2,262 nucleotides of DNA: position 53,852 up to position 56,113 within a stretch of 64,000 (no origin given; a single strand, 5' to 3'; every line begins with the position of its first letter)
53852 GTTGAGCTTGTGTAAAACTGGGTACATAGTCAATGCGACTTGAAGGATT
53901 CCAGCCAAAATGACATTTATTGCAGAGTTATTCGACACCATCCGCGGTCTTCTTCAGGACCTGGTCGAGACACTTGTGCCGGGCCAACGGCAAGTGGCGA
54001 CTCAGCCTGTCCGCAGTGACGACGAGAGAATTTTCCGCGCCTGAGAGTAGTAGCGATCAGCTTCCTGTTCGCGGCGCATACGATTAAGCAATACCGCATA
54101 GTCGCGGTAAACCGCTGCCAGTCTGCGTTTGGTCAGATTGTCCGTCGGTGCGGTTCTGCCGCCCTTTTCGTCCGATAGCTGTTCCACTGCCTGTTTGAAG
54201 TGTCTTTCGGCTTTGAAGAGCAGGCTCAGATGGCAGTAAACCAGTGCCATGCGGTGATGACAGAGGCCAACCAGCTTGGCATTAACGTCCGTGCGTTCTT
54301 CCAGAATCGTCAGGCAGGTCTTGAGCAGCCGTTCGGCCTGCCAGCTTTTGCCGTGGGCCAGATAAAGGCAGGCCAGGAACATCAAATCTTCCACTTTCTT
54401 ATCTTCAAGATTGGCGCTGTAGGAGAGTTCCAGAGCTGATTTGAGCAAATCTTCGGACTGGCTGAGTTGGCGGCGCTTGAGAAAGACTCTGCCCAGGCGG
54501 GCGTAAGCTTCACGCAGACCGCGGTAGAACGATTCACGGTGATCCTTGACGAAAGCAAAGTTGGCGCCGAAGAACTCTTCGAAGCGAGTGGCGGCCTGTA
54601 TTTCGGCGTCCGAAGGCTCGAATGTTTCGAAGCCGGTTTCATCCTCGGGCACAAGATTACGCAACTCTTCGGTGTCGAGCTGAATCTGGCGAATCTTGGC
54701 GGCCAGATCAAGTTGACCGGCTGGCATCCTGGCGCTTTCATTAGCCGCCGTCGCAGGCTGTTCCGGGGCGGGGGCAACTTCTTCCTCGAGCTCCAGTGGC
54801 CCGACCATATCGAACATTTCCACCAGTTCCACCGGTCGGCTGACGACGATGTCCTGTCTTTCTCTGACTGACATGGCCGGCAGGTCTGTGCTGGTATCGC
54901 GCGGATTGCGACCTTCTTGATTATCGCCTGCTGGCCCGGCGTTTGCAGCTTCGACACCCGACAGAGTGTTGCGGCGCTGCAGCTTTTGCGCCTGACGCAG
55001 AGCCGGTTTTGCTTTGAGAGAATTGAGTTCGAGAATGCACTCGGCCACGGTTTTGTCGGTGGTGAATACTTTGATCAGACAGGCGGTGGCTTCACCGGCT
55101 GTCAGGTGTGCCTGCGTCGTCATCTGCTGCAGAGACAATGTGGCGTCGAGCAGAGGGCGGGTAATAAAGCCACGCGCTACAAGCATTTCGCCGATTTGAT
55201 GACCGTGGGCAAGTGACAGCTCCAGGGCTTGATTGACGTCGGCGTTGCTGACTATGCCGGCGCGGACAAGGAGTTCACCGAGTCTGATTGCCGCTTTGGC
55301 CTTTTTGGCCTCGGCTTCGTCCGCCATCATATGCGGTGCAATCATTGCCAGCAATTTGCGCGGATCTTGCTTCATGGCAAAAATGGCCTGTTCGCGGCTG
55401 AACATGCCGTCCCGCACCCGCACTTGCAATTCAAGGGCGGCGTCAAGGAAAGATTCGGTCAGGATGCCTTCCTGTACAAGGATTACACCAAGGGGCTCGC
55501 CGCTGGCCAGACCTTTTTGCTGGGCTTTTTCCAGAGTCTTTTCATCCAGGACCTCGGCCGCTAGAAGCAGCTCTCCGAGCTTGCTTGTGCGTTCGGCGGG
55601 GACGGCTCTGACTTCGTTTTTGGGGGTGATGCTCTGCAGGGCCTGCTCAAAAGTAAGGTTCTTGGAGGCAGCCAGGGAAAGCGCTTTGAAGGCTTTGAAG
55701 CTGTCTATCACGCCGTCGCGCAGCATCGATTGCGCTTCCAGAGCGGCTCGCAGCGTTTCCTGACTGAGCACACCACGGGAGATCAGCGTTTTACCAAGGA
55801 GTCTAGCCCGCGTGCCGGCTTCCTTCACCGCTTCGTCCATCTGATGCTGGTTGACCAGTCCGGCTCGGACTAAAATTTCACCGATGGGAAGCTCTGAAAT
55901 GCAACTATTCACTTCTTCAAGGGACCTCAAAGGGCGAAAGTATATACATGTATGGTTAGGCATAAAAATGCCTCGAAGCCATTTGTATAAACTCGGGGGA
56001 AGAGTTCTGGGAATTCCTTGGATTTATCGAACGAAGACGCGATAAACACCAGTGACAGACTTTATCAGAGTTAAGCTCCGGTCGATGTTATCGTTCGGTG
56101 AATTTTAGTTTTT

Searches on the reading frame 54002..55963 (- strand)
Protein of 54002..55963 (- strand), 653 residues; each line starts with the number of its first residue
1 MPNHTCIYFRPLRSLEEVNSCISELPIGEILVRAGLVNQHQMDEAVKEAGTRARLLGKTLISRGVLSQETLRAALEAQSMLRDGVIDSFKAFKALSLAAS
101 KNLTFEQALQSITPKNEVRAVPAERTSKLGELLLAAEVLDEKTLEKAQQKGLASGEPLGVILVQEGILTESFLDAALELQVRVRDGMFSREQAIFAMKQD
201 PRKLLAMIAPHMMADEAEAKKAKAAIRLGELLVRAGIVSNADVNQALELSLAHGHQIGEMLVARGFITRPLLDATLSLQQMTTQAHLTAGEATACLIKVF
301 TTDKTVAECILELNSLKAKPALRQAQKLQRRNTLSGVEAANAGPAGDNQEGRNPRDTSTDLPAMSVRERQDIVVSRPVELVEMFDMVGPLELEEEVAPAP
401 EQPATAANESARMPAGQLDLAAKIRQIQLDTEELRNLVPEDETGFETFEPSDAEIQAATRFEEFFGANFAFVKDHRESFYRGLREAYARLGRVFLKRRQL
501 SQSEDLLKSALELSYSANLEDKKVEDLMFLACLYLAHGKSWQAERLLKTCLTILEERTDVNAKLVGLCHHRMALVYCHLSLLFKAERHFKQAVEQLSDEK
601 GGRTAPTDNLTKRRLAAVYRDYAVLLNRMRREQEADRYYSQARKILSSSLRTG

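Call 71: search_protein_families(library=pfam, proteins=[window:54002-55963:-], max_evalue=0.00001)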
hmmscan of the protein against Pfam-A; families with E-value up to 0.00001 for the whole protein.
window:54002-55963:- (653 aa): 2 families
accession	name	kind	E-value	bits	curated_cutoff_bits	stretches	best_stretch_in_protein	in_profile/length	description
PF13424.12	TPR_12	-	9.3e-10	39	30.1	0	486-556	5-77/77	Tetratricopeptide repeat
PF10415.14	FumaraseC_C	-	9.3e-06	26.4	32.5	0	251-282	22-53/54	Fumarase C C-terminus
